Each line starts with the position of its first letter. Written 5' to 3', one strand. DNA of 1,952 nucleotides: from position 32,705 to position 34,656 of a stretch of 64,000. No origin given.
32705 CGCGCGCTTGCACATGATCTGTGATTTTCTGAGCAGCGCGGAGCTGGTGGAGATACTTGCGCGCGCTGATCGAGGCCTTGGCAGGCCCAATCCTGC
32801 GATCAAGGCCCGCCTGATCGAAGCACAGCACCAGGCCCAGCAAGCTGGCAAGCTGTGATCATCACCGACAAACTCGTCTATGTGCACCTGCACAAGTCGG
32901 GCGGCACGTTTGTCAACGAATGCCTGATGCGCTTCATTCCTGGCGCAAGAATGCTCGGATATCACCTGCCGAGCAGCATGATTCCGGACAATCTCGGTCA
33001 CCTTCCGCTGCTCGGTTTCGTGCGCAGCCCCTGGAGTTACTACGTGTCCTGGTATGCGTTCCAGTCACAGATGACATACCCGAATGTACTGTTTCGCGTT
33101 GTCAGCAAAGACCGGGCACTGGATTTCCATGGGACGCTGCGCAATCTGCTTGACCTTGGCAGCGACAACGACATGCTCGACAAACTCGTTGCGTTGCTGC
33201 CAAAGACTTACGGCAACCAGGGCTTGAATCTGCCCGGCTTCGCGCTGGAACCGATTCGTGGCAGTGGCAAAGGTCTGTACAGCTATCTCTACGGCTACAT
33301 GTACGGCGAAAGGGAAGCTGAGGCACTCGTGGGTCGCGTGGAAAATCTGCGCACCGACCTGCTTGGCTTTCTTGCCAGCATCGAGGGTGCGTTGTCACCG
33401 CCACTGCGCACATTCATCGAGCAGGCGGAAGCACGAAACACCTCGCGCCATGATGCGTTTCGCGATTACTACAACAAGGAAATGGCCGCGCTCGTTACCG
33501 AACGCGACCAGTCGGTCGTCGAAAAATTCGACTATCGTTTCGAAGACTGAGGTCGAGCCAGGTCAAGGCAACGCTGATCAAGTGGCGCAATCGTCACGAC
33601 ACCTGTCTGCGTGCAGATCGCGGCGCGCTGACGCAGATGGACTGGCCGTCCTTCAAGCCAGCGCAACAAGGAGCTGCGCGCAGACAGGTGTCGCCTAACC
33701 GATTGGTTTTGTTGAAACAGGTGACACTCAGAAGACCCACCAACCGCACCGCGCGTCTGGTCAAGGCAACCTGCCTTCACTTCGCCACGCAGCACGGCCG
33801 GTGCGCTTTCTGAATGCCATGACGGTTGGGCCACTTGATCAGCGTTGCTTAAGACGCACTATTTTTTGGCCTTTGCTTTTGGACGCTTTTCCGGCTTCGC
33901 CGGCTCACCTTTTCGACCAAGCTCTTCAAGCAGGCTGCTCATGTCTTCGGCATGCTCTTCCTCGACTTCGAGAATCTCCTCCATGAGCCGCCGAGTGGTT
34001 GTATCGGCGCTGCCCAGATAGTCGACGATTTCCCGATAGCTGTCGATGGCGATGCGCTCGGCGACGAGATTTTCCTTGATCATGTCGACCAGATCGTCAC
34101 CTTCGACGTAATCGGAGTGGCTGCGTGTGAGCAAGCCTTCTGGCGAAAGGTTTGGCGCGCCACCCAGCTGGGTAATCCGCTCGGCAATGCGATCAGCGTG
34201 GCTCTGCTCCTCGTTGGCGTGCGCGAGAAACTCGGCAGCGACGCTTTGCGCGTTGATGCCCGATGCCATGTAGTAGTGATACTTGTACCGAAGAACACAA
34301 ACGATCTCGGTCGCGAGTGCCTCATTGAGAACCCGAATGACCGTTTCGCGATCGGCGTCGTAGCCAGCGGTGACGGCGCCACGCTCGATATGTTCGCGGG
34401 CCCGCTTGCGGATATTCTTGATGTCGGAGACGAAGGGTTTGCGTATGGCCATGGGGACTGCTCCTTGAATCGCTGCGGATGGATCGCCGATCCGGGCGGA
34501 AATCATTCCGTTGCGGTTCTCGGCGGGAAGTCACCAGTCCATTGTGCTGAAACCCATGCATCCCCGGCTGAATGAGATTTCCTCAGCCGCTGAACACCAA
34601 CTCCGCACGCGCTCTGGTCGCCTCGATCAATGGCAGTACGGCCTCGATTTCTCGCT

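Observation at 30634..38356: Accessory island with two hydroxylase + sulfotransferase pairings: a candidate hydroxylate-then-sulfate modification system of unknown substrate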

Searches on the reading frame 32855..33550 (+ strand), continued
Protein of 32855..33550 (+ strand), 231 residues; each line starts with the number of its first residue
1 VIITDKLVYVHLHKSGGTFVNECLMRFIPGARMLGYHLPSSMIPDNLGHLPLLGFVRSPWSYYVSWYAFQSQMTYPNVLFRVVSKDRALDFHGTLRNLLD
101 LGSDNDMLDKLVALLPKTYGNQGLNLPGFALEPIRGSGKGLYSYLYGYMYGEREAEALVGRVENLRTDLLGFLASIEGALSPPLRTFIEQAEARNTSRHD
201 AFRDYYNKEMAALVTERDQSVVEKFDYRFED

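Call 87: search_protein_families(library=pfam, proteins=[P0383, P0386, P0398, P0409, P0412, P0418, P0443, P0457, P0378, P0407], max_evalue=0.01)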
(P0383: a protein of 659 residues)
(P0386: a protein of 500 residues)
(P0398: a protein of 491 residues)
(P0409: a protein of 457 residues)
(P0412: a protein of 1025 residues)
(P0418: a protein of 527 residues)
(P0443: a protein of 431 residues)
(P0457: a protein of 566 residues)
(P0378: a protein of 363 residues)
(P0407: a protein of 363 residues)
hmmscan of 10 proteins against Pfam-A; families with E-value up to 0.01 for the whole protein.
P0383 (659 aa): 24 families
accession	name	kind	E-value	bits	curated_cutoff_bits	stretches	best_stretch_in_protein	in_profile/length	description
PF00515.34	TPR_1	-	8.9e-32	108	27.8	4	603-636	1-34/34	Tetratricopeptide repeat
PF13181.12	TPR_8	-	5.2e-28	95.2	25.7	3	603-635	1-33/34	Tetratricopeptide repeat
PF07719.23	TPR_2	-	7.1e-28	94.8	27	4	603-635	1-33/34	Tetratricopeptide repeat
PF13414.12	TPR_11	-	9e-26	89.7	26.8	3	576-613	1-38/42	TPR repeat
PF13424.12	TPR_12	-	2.9e-21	75.9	30.1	3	501-566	3-76/77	Tetratricopeptide repeat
PF13431.12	TPR_17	-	2.6e-19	68.3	24.4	2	558-588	2-32/34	Tetratricopeptide repeat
PF13176.12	TPR_7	-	9.6e-19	66.3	27.9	0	506-534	4-32/36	Tetratricopeptide repeat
PF14559.12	TPR_19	-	3e-18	66.3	25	3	479-539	3-63/68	Tetratricopeptide repeat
PF13371.12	TPR_9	-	1e-15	57.9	35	3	577-642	3-68/73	Tetratricopeptide repeat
PF13428.12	TPR_14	-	4.5e-15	55.1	23.5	1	506-542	6-42/44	Tetratricopeptide repeat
PF13432.12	TPR_16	-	1.7e-14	54.3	32.7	3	508-569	4-65/65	Tetratricopeptide repeat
PF05118.21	Asp_Arg_Hydrox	-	2.5e-13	50.6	22.6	1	357-436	78-154/157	Aspartyl/Asparaginyl beta-hydroxylase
PF23914.1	TPR_CcmH_CycH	-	4e-10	40.2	42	1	561-615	42-96/158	Cytochrome c-type biogenesis protein H TPR domain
PF12895.13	ANAPC3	-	2.3e-07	31.4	27.2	1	474-526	30-81/82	Anaphase-promoting complex, cyclosome, subunit 3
PF25063.1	ARM_TT21_C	-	2.9e-07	31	35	0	474-531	102-159/209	Tetratricopeptide repeat protein 21 C-terminal ARM domain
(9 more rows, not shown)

P0386 (500 aa): 4 families
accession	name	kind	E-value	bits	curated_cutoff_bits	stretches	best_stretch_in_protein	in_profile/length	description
PF05118.21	Asp_Arg_Hydrox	-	1.6e-12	48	22.6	1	354-438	73-154/157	Aspartyl/Asparaginyl beta-hydroxylase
PF02810.21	SEC-C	-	1.1e-08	35.2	20.4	1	480-497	1-18/19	SEC-C motif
PF07883.17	Cupin_2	-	0.0002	21.4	27.2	1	396-430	29-63/70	Cupin domain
PF00685.33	Sulfotransfer_1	-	0.0026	17.6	22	1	36-72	75-113/255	Sulfotransferase domain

P0398 (491 aa): 4 families
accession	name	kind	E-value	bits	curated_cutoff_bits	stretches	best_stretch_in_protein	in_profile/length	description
PF05118.21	Asp_Arg_Hydrox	-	1.2e-13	51.6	22.6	1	351-436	72-154/157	Aspartyl/Asparaginyl beta-hydroxylase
PF02810.21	SEC-C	-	4e-10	39.8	20.4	1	471-488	1-18/19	SEC-C motif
PF00685.33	Sulfotransfer_1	-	0.0034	17.3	22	1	26-74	65-115/255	Sulfotransferase domain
PF07883.17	Cupin_2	-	0.006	16.7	27.2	0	396-428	31-63/70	Cupin domain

P0409 (457 aa): 2 families
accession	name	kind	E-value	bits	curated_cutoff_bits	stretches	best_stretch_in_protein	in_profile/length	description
PF05118.21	Asp_Arg_Hydrox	-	1.3e-13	51.5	22.6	1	345-428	74-154/157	Aspartyl/Asparaginyl beta-hydroxylase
PF00685.33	Sulfotransfer_1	-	9.1e-06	25.7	22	1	36-180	75-174/255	Sulfotransferase domain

P0412 (1025 aa): 30 families (the best 25 are shown)
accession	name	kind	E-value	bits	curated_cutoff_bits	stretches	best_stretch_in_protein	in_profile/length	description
PF13414.12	TPR_11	-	7.9e-54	179.5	26.8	6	600-633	9-42/42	TPR repeat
PF00515.34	TPR_1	-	8.4e-50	165.1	27.8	6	619-652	1-34/34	Tetratricopeptide repeat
PF07719.23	TPR_2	-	1.5e-43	143.8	27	5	619-652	1-34/34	Tetratricopeptide repeat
PF13469.12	Sulfotransfer_3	-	5e-39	135.2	27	1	795-977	1-215/216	Sulfotransferase family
PF13181.12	TPR_8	-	1.2e-37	125.3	25.7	4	619-652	1-34/34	Tetratricopeptide repeat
PF13431.12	TPR_17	-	5e-34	114.1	24.4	4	608-638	2-32/34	Tetratricopeptide repeat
PF13424.12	TPR_12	-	1.5e-23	83.2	30.1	4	483-547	3-75/77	Tetratricopeptide repeat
PF14559.12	TPR_19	-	1.1e-22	80.5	25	5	632-693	4-64/68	Tetratricopeptide repeat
PF13371.12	TPR_9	-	2.9e-21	75.7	35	3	598-652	8-62/73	Tetratricopeptide repeat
PF13428.12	TPR_14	-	1.1e-20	72.4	23.5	0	620-661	2-43/44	Tetratricopeptide repeat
PF13432.12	TPR_16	-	3e-20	72.7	32.7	4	591-651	3-63/65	Tetratricopeptide repeat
PF00685.33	Sulfotransfer_1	-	7.7e-20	71.8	22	1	796-1013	4-234/255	Sulfotransferase domain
PF13374.12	TPR_10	-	6.8e-18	64.5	27.5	0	654-676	3-25/42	Tetratricopeptide repeat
PF13176.12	TPR_7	-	3.3e-16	58.3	27.9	0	655-686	1-32/36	Tetratricopeptide repeat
PF05118.21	Asp_Arg_Hydrox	-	1.9e-12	47.7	22.6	1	346-426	77-154/157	Aspartyl/Asparaginyl beta-hydroxylase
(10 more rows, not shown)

P0418 (527 aa): 1 family
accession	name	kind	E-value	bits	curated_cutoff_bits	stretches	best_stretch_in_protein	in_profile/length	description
PF02223.23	Thymidylate_kin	-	0.0037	17.4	27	0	321-346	1-26/185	Thymidylate kinase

P0443 (431 aa): 1 family
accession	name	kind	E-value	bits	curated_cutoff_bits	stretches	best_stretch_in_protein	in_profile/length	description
PF05118.21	Asp_Arg_Hydrox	-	1.7e-11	44.7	22.6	1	336-422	71-155/157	Aspartyl/Asparaginyl beta-hydroxylase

P0457 (566 aa): 1 family
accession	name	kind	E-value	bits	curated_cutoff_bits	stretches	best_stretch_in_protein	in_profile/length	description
PF13527.13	Acetyltransf_9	-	2.9e-06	27.7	25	1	243-329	1-86/127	Acetyltransferase (GNAT) domain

P0378 (363 aa): 1 family
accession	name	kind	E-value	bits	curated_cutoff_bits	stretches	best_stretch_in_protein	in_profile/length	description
PF00685.33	Sulfotransfer_1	-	0.0004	20.3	22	1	25-77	64-118/255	Sulfotransferase domain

P0407 (363 aa): 0 families

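Call 91: search_protein_families(library=pfam, alignment_id=A6, max_evalue=0.01)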
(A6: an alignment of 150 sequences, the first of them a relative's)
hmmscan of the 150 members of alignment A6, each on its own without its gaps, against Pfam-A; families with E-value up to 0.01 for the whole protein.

A. member 1, P0361 (231 aa): 0 families

B. families by the number of members that match (of 150 scanned): 48 families (the first 25 are shown)
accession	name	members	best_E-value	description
PF00685.33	Sulfotransfer_1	43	7.7e-20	Sulfotransferase domain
PF03567.20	Sulfotransfer_2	7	4.4e-06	Sulfotransferase family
PF05118.21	Asp_Arg_Hydrox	6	1.2e-13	Aspartyl/Asparaginyl beta-hydroxylase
PF07883.17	Cupin_2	3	0.0002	Cupin domain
PF13414.12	TPR_11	2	7.9e-54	TPR repeat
PF00515.34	TPR_1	2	8.4e-50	Tetratricopeptide repeat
PF07719.23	TPR_2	2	1.5e-43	Tetratricopeptide repeat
PF13181.12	TPR_8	2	1.2e-37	Tetratricopeptide repeat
PF13431.12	TPR_17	2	5e-34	Tetratricopeptide repeat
PF13424.12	TPR_12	2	1.5e-23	Tetratricopeptide repeat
PF14559.12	TPR_19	2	1.1e-22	Tetratricopeptide repeat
PF13371.12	TPR_9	2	2.9e-21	Tetratricopeptide repeat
PF13428.12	TPR_14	2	1.1e-20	Tetratricopeptide repeat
PF13432.12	TPR_16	2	3e-20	Tetratricopeptide repeat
PF13176.12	TPR_7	2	9.6e-19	Tetratricopeptide repeat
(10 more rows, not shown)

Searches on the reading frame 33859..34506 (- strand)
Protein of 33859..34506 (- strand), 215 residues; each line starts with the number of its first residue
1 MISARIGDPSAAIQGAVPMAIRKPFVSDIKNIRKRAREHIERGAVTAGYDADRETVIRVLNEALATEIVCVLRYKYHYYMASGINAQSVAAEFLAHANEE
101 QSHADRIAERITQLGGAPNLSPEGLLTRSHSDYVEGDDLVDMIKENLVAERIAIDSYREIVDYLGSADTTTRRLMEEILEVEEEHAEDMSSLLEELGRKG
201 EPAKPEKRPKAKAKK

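Call 3: search_protein_families(library=pfam, proteins=[window:33859-34506:-], max_evalue=0.01)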
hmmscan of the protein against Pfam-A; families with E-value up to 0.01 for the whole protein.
window:33859-34506:- (215 aa): 6 families
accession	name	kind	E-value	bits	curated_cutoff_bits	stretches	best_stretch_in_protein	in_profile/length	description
PF00210.30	Ferritin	-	2.7e-28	99.1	24.5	1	59-196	3-139/142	Ferritin-like domain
PF02915.23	Rubrerythrin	-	2.9e-09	37.8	22.8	1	59-192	2-136/137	Rubrerythrin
PF05974.18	DUF892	-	7e-05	23.4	23.7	1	79-196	26-153/159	Domain of unknown function (DUF892)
PF09537.16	DUF2383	-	0.00084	19.9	30.8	0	80-146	23-88/111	Domain of unknown function (DUF2383)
PF03232.19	COQ7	-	0.0012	19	23.5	0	141-197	5-60/169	Ubiquinone biosynthesis protein COQ7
PF13794.12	MiaE_2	-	0.006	16.8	25.2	0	97-186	45-132/185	tRNA-(MS[2]IO[6]A)-hydroxylase (MiaE)-like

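Call 4: search_protein_families(library=ncbifam, proteins=[window:33859-34506:-], max_evalue=0.01)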
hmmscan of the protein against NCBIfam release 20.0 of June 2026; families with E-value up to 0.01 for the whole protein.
window:33859-34506:- (215 aa): 9 families
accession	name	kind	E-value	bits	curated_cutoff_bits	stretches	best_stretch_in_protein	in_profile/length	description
TIGR00754.1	bfr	equivalog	4.6e-15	56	125.55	1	55-198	6-143/157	bacterioferritin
NF041388.1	DNAstvprot_Halo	equivalog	4.3e-13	49.5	170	1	52-195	20-166/171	DNA starvation/stationary phase protection protein DpsA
NF052461.1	DNAProtecDpsACyan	equivalog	5.9e-12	45.6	300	1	53-192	25-167/176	DNA starvation/stress protection protein DpsA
NF040955.1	Arch_DPS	equivalog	1.9e-08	34.2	250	1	51-195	13-161/177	DNA protection during starvation protein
NF009990.0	PRK13456.1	equivalog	6.9e-08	32.3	158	1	51-195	18-166/188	DNA protection protein DPS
NF058679.1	EncB_fam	subfamily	2.3e-06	27.6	90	1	134-197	16-77/117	encapsulin nanocompartment ferritin-likeEncB family encapsulin nanocompartment ferritin-like cargo protein cargo protein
NF006975.0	PRK09448.1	equivalog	1.3e-05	25.3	114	1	50-117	23-90/168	DNA starvation/stationary phase protection protein Dps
TIGR04535.1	ferrit_encaps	subfamily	2.6e-05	24.1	125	0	137-196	13-69/114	encapsulin-associated ferritin-like protein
NF007638.0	PRK10304.1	equivalog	0.0026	17.7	178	1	55-152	5-101/165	non-heme ferritin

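Call 80: search_solved_structures(query=window:33859-34506:-, max_evalue=0.001)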
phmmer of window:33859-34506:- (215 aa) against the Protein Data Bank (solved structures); distinct sequences matched with E-value up to 0.001: 68 (the best 60 are shown).
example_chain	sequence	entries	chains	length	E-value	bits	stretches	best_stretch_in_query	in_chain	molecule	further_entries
8w1d_A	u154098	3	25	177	3.6e-70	239.2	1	26-196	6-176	DPS-LIKE PROTEIN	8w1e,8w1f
9qq4_A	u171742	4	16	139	6.5e-19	72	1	55-194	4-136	Bacterioferritin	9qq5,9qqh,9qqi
2vzb_A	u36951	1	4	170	7.2e-19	71.9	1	52-201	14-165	PUTATIVE BACTERIOFERRITIN-RELATED PROTEIN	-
9viw_A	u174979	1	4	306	3.9e-14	56.5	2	54-195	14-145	Bacterioferritin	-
4am2_A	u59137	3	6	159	9.5e-13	51.9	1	54-198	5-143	BACTERIOFERRITIN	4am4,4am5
1nf4_A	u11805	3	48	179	1e-10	45.3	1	48-188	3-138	bacterioferritin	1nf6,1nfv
3gvy_A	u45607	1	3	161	1.5e-10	44.7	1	55-202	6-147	Bacterioferritin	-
4tof_A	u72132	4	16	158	1.7e-10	44.6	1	55-193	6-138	Bacterioferritin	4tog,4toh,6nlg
4cvs_A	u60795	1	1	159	1.7e-10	44.6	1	55-196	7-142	BACTERIOFERRITIN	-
3qb9_A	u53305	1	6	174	1.8e-10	44.5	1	55-202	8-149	Bacterioferritin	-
3ghq_A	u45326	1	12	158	1.8e-10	44.5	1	55-196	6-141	Bacterioferritin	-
5d8q_A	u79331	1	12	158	2e-10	44.3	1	55-193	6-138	Ferroxidase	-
4cvt_A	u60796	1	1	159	2.2e-10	44.2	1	55-196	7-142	BACTERIOFERRITIN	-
2wtl_A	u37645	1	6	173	2.2e-10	44.2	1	55-202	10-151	BACTERIOFERRITIN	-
4xks_A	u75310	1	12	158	2.2e-10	44.2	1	55-196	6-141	Bacterioferritin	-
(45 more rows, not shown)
